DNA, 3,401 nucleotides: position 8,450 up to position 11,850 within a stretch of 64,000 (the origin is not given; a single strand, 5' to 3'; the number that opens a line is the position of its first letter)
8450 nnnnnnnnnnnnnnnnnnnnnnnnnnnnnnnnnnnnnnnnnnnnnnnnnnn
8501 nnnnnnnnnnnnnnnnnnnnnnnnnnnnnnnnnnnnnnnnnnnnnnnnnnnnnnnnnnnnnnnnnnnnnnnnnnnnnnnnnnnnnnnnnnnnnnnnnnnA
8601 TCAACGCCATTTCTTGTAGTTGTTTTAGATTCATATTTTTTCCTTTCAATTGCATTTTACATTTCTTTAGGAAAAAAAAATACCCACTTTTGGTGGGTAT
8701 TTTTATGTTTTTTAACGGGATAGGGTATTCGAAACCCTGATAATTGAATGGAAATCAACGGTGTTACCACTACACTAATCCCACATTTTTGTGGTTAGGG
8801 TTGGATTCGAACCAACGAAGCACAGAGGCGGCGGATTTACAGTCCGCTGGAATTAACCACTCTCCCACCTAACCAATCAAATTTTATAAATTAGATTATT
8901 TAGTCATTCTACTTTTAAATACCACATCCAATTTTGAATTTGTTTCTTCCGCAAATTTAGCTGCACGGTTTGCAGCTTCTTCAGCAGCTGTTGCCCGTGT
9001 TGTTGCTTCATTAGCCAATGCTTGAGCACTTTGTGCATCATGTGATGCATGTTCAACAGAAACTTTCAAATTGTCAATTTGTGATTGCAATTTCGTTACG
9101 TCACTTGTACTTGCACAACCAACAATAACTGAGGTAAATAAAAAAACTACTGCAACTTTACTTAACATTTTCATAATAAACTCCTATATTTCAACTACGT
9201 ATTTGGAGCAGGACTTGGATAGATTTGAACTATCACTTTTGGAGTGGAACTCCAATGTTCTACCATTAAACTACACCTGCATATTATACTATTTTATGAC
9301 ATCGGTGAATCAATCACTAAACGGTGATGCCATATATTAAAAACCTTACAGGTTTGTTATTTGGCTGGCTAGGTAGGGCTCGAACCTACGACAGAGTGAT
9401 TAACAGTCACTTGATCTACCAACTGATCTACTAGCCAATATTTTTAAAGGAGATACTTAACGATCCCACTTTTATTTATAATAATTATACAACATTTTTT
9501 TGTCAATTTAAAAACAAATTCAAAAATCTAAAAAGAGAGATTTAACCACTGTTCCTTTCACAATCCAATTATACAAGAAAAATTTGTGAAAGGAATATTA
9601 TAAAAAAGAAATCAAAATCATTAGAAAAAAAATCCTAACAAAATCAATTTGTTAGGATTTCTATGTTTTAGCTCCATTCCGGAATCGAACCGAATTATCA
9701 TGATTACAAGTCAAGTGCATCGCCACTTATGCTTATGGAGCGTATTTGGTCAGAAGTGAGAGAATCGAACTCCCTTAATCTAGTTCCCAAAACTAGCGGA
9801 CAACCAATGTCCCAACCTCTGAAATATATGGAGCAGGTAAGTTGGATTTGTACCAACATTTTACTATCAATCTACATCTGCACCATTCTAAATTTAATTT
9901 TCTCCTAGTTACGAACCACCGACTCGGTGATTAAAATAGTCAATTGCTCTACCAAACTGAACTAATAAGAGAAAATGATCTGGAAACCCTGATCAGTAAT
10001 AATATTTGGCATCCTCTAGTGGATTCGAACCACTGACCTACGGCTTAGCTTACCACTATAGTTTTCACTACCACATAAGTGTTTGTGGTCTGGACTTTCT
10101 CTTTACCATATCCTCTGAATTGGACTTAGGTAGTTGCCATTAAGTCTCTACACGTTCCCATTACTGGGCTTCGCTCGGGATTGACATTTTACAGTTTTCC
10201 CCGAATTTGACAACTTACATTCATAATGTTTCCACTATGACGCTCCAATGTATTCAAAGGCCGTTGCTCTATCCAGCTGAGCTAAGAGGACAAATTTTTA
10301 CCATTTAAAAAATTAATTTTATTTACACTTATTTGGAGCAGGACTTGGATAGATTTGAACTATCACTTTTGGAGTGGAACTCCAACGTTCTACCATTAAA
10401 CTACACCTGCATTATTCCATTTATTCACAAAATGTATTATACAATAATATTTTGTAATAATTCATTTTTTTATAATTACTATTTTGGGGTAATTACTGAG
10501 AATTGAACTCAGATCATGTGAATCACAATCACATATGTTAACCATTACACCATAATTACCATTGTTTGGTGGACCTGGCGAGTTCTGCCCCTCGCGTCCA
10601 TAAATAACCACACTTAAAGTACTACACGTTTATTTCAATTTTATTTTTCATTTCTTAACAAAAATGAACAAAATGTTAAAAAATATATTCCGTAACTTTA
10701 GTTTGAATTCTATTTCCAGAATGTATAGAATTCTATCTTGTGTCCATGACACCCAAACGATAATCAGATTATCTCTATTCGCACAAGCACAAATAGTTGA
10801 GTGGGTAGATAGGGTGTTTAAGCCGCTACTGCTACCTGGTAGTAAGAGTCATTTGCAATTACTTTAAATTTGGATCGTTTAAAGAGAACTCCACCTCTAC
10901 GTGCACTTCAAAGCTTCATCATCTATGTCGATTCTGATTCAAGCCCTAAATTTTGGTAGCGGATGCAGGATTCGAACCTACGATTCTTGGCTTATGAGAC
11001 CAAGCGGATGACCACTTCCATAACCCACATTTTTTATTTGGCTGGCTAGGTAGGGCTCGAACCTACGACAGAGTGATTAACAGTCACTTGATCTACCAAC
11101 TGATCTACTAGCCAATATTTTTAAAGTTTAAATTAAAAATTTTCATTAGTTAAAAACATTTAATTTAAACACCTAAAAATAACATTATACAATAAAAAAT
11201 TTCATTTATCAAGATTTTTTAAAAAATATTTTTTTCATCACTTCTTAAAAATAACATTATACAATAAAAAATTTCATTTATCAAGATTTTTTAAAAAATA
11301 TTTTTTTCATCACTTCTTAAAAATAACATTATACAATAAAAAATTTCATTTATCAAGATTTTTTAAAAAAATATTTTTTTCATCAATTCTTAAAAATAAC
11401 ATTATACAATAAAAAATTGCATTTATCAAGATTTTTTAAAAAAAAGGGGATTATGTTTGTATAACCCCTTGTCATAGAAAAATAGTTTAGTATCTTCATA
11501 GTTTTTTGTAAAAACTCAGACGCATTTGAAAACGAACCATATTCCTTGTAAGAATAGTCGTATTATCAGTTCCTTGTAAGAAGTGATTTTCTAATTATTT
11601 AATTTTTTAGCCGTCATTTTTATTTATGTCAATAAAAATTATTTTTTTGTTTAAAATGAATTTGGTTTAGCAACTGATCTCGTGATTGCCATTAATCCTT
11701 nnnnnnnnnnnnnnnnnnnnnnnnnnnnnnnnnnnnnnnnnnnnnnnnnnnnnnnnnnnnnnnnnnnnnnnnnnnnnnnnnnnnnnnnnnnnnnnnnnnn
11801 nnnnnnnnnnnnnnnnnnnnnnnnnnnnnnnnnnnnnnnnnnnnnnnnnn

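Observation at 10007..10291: tRNA-Arg(UCU) split by a 208-nt ORF-less group I intron in the anticodon loop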

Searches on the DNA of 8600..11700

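Call 82: search_rna_families(source=window, start=8600, end=11700, threshold=evalue, max_evalue=1)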
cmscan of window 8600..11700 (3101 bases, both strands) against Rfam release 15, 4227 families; matches with E-value up to 1: 17.
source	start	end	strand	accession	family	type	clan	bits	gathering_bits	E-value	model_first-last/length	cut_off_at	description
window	10567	10946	-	RF00023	tmRNA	Gene;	CL00001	124.2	47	2.1e-49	1-374/374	no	transfer-messenger RNA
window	10072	10266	-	RF00028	Intron_gpI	Intron;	-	75.6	50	1.1e-18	1-253/253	no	Group I catalytic intron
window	9365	9437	-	RF00005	tRNA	Gene; tRNA;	CL00001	66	29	1.9e-13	1-71/71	no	tRNA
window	11042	11114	-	RF00005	tRNA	Gene; tRNA;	CL00001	66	29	1.9e-13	1-71/71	no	tRNA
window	10488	10559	-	RF00005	tRNA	Gene; tRNA;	CL00001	64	29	6.9e-13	1-71/71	no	tRNA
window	8792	8874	-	RF00005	tRNA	Gene; tRNA;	CL00001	59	29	1.6e-11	1-71/71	no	tRNA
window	8714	8784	-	RF00005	tRNA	Gene; tRNA;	CL00001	54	29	3.7e-10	1-71/71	no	tRNA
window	9750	9821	-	RF00005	tRNA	Gene; tRNA;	CL00001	50.8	29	2.9e-09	1-71/71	no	tRNA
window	9210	9280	-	RF00005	tRNA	Gene; tRNA;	CL00001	50.8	29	3e-09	1-71/71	no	tRNA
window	10340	10410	-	RF00005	tRNA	Gene; tRNA;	CL00001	50.5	29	3.5e-09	1-71/71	no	tRNA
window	9670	9741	-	RF00005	tRNA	Gene; tRNA;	CL00001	49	29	9.2e-09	1-71/71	no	tRNA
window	10957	11029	-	RF00005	tRNA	Gene; tRNA;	CL00001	45.1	29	1.1e-07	1-71/71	no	tRNA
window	8671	8745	-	RF02064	STnc370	Gene; sRNA;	-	32.2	54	0.09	1-71/71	no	Enterobacterial sRNA STnc370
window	10818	11017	-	RF04321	tmRNA_permuted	Gene;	-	32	47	0.00048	1-213/213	no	permuted transfer-messenger RNA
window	8672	8789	-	RF02435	SpF41_sRNA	Gene; sRNA;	-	28.9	52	0.092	1-105/105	no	Streptococcus sRNA SpF41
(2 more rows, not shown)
